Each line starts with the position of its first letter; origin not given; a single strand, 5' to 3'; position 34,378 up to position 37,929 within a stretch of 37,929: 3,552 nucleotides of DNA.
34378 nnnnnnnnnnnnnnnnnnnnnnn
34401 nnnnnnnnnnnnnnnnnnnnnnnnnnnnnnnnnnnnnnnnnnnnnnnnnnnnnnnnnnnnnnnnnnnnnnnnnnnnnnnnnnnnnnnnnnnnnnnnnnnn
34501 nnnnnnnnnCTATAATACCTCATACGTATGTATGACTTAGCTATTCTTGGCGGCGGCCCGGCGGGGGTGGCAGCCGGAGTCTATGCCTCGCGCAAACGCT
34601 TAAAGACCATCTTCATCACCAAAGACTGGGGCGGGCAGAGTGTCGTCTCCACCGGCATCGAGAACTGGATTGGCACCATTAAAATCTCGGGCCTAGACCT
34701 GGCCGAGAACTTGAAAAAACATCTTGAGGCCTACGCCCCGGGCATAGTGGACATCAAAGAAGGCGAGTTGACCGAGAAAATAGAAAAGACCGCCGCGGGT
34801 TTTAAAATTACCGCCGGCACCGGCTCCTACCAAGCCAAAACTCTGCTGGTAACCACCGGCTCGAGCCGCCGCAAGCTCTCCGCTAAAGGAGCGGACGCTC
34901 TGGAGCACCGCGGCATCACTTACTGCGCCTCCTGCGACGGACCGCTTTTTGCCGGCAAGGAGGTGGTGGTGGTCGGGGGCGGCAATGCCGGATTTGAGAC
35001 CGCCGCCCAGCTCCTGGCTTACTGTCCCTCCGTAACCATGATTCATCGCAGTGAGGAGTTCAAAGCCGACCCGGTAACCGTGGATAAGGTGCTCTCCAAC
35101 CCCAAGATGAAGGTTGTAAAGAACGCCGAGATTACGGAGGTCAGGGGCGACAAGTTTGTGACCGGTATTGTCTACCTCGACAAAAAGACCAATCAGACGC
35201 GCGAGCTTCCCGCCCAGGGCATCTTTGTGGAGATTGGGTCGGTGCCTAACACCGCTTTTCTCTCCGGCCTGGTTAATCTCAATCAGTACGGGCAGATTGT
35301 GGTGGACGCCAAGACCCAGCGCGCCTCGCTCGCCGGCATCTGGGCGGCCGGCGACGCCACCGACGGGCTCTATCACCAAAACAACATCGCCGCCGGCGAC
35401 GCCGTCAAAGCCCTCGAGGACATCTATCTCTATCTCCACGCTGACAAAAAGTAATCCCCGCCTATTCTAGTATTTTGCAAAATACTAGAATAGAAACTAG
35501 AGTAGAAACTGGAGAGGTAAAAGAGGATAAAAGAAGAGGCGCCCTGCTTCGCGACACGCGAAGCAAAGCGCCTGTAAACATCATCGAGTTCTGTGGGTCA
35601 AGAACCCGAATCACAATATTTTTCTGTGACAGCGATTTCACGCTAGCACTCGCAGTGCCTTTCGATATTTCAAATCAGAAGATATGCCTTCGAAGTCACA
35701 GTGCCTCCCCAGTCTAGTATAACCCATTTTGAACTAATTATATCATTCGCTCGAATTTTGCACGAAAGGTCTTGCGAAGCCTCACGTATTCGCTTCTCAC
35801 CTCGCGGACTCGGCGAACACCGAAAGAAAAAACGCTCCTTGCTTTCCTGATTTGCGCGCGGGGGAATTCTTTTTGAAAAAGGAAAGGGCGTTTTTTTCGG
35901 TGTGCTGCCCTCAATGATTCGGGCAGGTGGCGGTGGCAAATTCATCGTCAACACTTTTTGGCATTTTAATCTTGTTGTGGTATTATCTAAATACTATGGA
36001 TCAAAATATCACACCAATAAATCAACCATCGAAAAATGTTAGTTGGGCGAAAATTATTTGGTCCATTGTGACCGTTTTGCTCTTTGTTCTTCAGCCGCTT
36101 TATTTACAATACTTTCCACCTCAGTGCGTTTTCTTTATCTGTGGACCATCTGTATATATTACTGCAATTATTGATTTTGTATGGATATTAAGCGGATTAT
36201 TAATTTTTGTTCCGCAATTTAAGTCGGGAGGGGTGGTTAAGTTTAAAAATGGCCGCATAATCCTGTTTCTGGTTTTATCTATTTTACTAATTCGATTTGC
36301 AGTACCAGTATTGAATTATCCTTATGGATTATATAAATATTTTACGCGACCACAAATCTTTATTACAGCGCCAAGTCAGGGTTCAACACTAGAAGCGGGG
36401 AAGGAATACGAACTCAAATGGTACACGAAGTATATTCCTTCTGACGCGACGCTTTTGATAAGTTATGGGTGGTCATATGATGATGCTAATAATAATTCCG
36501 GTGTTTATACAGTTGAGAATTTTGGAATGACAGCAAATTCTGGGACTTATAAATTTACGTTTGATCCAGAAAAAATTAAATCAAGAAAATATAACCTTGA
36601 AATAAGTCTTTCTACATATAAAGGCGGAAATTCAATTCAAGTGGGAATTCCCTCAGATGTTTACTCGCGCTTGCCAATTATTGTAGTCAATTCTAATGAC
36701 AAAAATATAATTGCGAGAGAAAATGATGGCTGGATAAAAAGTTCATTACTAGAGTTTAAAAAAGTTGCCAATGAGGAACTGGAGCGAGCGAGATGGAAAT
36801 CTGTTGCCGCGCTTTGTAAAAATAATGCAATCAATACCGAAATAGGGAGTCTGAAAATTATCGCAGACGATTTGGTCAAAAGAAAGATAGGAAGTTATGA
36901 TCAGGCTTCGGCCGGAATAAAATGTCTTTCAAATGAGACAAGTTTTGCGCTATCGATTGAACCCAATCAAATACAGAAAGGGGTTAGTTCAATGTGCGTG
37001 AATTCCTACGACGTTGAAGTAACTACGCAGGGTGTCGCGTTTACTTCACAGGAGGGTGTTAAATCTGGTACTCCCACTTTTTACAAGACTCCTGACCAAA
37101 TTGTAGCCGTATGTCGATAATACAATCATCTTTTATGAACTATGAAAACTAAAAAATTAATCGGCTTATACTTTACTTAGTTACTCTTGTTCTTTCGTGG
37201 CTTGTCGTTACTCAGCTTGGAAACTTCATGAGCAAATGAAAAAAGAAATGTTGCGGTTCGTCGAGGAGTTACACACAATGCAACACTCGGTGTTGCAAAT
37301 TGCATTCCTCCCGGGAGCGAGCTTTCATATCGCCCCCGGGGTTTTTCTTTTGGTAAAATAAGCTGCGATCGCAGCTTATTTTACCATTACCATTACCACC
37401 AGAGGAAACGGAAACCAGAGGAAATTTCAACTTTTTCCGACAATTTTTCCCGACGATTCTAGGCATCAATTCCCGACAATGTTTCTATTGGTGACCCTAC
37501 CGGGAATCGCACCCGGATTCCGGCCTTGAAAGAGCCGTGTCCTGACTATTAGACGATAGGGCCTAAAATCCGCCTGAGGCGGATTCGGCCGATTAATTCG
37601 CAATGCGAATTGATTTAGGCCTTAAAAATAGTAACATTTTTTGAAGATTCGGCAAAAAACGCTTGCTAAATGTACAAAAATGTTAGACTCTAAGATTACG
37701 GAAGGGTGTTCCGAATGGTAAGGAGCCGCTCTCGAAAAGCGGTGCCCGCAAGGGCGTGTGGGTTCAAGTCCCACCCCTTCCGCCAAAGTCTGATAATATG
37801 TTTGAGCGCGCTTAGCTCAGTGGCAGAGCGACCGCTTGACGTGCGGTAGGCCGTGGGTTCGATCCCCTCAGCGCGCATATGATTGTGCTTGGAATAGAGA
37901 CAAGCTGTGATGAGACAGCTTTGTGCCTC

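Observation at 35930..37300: AT-rich islet encoding a polytopic surface protein, adjacent to a tRNA cluster and bounded by the shared palindrome.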

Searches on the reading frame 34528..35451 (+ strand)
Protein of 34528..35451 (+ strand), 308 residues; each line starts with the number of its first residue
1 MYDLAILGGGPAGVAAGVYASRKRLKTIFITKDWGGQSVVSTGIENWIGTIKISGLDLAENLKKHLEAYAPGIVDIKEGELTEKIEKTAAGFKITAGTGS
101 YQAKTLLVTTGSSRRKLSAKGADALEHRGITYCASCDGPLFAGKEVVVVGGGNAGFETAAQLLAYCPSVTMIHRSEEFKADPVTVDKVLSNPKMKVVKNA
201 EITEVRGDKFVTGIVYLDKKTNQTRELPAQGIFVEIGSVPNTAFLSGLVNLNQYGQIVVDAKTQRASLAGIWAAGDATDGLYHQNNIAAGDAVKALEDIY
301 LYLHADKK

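Call 23: find_related_loci(query=window:34528-35451:+, collection=genome_contigs, flank=6000)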
Query window:34528-35451:+ (308 aa) in genome_contigs; peptide patterns used: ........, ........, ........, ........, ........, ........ (x = any residue, [..] = any of these).
599 stretches matched a pattern (row limit reached: there are more); 428 encode a relative of the query (tblastn E <= 1e-3); the best 80 are kept; 80 distinct loci.
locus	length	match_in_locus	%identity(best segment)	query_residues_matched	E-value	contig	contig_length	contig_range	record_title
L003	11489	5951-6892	69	1-305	8e-141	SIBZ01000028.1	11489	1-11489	MAG: Candidatus Taylorbacteria bacterium isolate Baikal-deep-G190 BACOMB-C27223, whole genome shotgun sequence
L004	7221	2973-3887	66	1-305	2e-140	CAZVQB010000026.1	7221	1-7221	MAG TPA_asm: uncultured Candidatus Saccharibacteria bacterium isolate SRP135725_co1_407 genome assembly, contig: NODE_15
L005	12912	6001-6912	65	1-304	3e-140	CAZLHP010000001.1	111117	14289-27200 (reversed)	MAG TPA_asm: uncultured Candidatus Saccharibacteria bacterium isolate SRP286056_co1_109 genome assembly, contig: NODE_12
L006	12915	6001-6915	66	1-305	1e-139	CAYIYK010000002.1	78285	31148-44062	MAG TPA_asm: uncultured Candidatus Saccharibacteria bacterium isolate ERP123247_co1_234 genome assembly, contig: NODE_13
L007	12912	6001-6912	67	1-304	4e-139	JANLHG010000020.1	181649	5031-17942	MAG: Patescibacteria group bacterium isolate P6-11 k99_400570, whole genome shotgun sequence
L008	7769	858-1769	66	1-304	9e-138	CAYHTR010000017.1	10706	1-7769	MAG TPA_asm: uncultured Candidatus Saccharibacteria bacterium isolate ERP119705_co17_221 genome assembly, contig: NODE_9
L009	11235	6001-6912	64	2-305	1e-137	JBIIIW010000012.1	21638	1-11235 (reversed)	MAG: Candidatus Paceibacteria bacterium isolate ME2001-09-10pf_3300042914_group1_bin230 Rohwer_bin1538_scaffold_1759_c1,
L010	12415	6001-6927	63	1-305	1e-135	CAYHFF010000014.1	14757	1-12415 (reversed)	MAG TPA_asm: uncultured Candidatus Saccharibacteria bacterium isolate ERP119705_co13_209 genome assembly, contig: NODE_5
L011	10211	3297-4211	68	1-305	4e-135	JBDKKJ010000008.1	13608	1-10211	MAG: Candidatus Parcubacteria bacterium isolate gunnisonriver_2019_sw_WHONDRS-S19S_0062_B_bin.4 scaffold_537466, whole g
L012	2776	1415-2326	69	1-304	2e-141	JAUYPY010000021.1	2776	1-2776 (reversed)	MAG: bacterium isolate C4_metabat.bin.65 C4_k141_303451, whole genome shotgun sequence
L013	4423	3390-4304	64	1-305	6e-137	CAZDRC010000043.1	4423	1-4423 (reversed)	MAG TPA_asm: uncultured Candidatus Saccharibacteria bacterium isolate SRP062349_co2_85 genome assembly, contig: NODE_114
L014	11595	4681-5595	68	1-305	1e-134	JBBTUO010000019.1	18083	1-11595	MAG: Patescibacteria group bacterium isolate H41-bin128_1 H41_bin128_1_000000000019, whole genome shotgun sequence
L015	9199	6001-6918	68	1-305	1e-134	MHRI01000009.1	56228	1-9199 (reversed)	MAG: Candidatus Taylorbacteria bacterium RIFCSPHIGHO2_01_FULL_51_15 rifcsphigho2_01_scaffold_1575, whole genome shotgun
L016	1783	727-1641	68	1-305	1e-144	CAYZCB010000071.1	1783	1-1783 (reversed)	MAG TPA_asm: uncultured Candidatus Saccharibacteria bacterium isolate binchicken_co241_367 genome assembly, contig: NODE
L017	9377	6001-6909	66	1-303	4e-134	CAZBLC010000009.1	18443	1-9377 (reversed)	MAG TPA_asm: uncultured Candidatus Saccharibacteria bacterium isolate SRP286056_co2_106 genome assembly, contig: NODE_46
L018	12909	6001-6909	69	2-304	3e-134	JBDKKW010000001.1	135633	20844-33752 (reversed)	MAG: Candidatus Parcubacteria bacterium isolate hopbrook_2019_sw_WHONDRS-S19S_0012_A_bin.19 scaffold_0000003, whole geno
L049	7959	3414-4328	67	1-304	3e-129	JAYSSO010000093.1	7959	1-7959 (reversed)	MAG: Candidatus Lloydbacteria bacterium isolate GFS_12220 GFS_12220_92, whole genome shotgun sequence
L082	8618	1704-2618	65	2-305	4e-126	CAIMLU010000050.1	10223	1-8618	uncultured bacterium isolate Loclat_bin-20597 genome assembly, contig: bin-20597:50/66, whole genome shotgun sequence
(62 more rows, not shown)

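Call 106: search_protein_families(library=pfam, proteins=[L082:4650-6128:-, L082:6723-6932:+], max_evalue=0.001)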
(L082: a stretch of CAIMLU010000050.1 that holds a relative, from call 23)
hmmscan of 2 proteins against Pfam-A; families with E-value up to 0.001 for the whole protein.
L082:4650-6128:- (493 aa): 3 families
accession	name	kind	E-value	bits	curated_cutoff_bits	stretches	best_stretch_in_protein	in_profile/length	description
PF00239.26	Resolvase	-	5.7e-18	65.8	23.3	1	9-154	2-144/145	Resolvase, N terminal domain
PF07508.19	Recombinase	-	1.6e-16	60.8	21.1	1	176-262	2-101/102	Recombinase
PF13408.12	Zn_ribbon_recom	-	1.8e-07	31.9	25.3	1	275-324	1-54/58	Recombinase zinc beta ribbon domain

L082:6723-6932:+ (70 aa): 4 families
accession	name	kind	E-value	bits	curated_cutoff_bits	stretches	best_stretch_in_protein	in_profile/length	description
PF01381.28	HTH_3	-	9.5e-15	54.8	23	1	13-66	1-53/55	Helix-turn-helix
PF12844.13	HTH_19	-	2.9e-09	37.1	30.2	1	10-69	1-59/64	Helix-turn-helix domain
PF13443.12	HTH_26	-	9.3e-08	32.7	22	1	12-69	1-58/63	Cro/C1-type HTH DNA-binding domain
PF13560.12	HTH_31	-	1.1e-07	32.5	27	1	8-65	1-58/64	Helix-turn-helix domain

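Call 108: find_encoding_contigs(protein=window:34528-35451:+, flank=6000, max_places=8)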
Protein window:34528-35451:+ (308 aa): no gene with exactly this product is on record in the collection.

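Call 111: find_homologous_proteins(query=window:34528-35451:+, max_evalue=1e-100)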
Query window:34528-35451:+ (308 aa): 7742 proteins with E <= 1e-100 among 8000 candidates; the best 120 are listed.
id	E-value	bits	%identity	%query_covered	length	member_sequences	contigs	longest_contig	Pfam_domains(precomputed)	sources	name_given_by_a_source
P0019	8.6e-199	677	100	100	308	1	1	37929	PF00890.31,PF07992.21,PF00070.34,PF13738.13,PF03486.21,PF01134.29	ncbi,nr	ncbi:MAG: FAD-dependent oxidoreductase [Candidatus Taylorbacteria bacterium]|nr:FAD-dependent oxidor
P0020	6.9e-145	500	74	100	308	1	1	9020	PF01266.31,PF00890.31,PF07992.21,PF00070.34,PF13738.13,PF03486.21,PF12831.14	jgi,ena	-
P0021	1.8e-141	489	71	99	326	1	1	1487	PF01266.31,PF00890.31,PF07992.21,PF00070.34,PF13738.13,PF03486.21,PF01134.29,PF12831.14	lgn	-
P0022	1.0e-140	486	71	100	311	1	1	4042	PF01266.31,PF00890.31,PF07992.21,PF00070.34,PF13738.13,PF03486.21,PF01134.29,PF12831.14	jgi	-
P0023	1.3e-140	486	71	99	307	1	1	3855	PF01266.31,PF00890.31,PF07992.21,PF00070.34,PF13738.13,PF03486.21,PF01134.29,PF12831.14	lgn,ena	-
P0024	1.4e-140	486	71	99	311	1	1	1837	PF01266.31,PF00890.31,PF07992.21,PF00070.34,PF13738.13,PF03486.21,PF01134.29,PF12831.14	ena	-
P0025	1.0e-139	483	71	99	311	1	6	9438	PF01266.31,PF00890.31,PF07992.21,PF00070.34,PF13738.13,PF03486.21,PF01134.29,PF12831.14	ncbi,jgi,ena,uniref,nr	ncbi:MAG TPA: FAD-dependent oxidoreductase [Candidatus Paceibacterota bacterium]|uniref:Alkyl hydrop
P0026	1.7e-139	482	71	99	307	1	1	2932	PF01266.31,PF00890.31,PF07992.21,PF00070.34,PF13738.13,PF03486.21,PF01134.29,PF12831.14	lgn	-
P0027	2.1e-139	482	71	99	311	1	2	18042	PF01266.31,PF00890.31,PF07992.21,PF00070.34,PF13738.13,PF03486.21,PF01134.29,PF12831.14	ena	-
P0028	2.1e-139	482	69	99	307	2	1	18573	PF01266.31,PF00890.31,PF07992.21,PF00070.34,PF13738.13,PF03486.21,PF01134.29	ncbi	-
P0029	4.9e-139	481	71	99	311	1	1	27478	PF01266.31,PF07992.21,PF00070.34,PF13738.13,PF03486.21,PF01134.29,PF12831.14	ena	-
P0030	7.4e-139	480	70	100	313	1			PF01266.31,PF00890.31,PF07992.21,PF00070.34,PF13738.13,PF03486.21,PF01134.29,PF12831.14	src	-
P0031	1.6e-138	479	70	99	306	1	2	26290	PF01266.31,PF00890.31,PF07992.21,PF00070.34,PF13738.13,PF03486.21,PF01134.29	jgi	jgi:NADH-dependent peroxiredoxin subunit F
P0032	1.8e-138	479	70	98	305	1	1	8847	PF01266.31,PF00890.31,PF07992.21,PF00070.34,PF13738.13,PF03486.21,PF01134.29,PF12831.14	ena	-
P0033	2.1e-138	479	71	99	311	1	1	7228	PF01266.31,PF00890.31,PF07992.21,PF00070.34,PF13738.13,PF03486.21,PF01134.29,PF12831.14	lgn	-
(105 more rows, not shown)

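Call 112: find_encoding_contigs(protein=P0020, flank=8000, max_places=2)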
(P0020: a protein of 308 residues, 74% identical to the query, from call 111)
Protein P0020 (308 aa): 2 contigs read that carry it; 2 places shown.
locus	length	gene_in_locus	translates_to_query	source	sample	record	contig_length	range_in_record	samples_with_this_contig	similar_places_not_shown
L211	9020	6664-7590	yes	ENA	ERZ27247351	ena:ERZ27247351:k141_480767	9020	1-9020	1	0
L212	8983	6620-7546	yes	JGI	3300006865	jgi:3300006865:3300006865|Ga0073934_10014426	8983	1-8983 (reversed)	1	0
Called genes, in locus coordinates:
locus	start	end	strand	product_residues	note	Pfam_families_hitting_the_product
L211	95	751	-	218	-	PF01195:Pept_tRNA_hydro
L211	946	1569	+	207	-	PF10502:Peptidase_S26, PF00717:Peptidase_S24 (weak)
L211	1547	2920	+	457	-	PF03129:HGTP_anticodon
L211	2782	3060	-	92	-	-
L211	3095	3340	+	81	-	-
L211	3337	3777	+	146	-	PF02130:YbeY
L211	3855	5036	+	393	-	PF11104:PilM_2, PF02491:SHS2_FTSA, PF14450:FtsA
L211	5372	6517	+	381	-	PF00091:Tubulin, PF12327:FtsZ_C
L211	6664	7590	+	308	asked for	PF00890:FAD_binding_2 (faint), PF01266:DAO (faint), PF03486:HI0933_like (faint), PF07992:Pyr_redox_2, PF12831:FAD_oxidored (faint), PF13738:Pyr_redox_3, PF00070:Pyr_redox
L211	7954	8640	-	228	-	PF09335:VTT_dom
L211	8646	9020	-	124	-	?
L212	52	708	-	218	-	PF01195:Pept_tRNA_hydro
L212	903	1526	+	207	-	PF10502:Peptidase_S26, PF00717:Peptidase_S24 (weak)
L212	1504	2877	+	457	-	PF03129:HGTP_anticodon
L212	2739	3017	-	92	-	-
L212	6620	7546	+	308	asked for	PF00890:FAD_binding_2 (faint), PF01266:DAO (faint), PF03486:HI0933_like (faint), PF07992:Pyr_redox_2, PF12831:FAD_oxidored (faint), PF13738:Pyr_redox_3, PF00070:Pyr_redox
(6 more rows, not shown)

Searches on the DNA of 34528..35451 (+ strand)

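Call 44: search_rna_families(sources=[L082, L001, L002], threshold=evalue, max_evalue=1)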
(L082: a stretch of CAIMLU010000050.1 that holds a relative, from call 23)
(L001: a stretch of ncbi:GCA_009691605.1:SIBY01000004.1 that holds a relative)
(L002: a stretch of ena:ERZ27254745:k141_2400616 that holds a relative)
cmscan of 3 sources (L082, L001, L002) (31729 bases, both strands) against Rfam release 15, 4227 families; matches with E-value up to 1: 7.
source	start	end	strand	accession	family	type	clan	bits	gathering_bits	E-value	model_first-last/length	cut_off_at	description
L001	1413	1731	+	RF00010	RNaseP_bact_a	Gene; ribozyme;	CL00002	127.9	100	4e-39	1-367/367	no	Bacterial RNase P class A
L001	9136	9206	+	RF00005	tRNA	Gene; tRNA;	CL00001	72.4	29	3.5e-14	1-71/71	no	tRNA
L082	4336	4407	-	RF00005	tRNA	Gene; tRNA;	CL00001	66.1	29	1.9e-12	1-71/71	no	tRNA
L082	4532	4618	+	RF00005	tRNA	Gene; tRNA;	CL00001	51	29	2.6e-08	1-71/71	no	tRNA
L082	4337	4407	-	RF01684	mascRNA-menRNA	Gene;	-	27.1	42.5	0.14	1-56/56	no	MALAT1-associated small cytoplasmic RNA/MEN beta RNA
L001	1717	1802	-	RF02621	BSnc120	Gene; sRNA;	-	25.5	114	0.08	1-88/88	no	Brucella sRNA 120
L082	4521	4664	+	RF02223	sX4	Gene; sRNA;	-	22.1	70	0.9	1-167/167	no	Proteobacterial sRNA sX4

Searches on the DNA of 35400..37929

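Call 8: search_rna_families(source=window, start=35400, end=37929, threshold=evalue, max_evalue=1)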
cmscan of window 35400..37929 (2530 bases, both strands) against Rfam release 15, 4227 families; matches with E-value up to 1: 4.
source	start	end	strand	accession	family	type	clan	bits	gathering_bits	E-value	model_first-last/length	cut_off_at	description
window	37806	37877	+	RF00005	tRNA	Gene; tRNA;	CL00001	65.4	29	2.2e-13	1-71/71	no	tRNA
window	37492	37563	-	RF00005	tRNA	Gene; tRNA;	CL00001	57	29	4.7e-11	1-71/71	no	tRNA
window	37700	37782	+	RF00005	tRNA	Gene; tRNA;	CL00001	51.2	29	1.8e-09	1-71/71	no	tRNA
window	37492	37564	-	RF03097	RAGATH-21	Gene; sRNA;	-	21.9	70.3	0.79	1-76/76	no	RAGATH-21 RNA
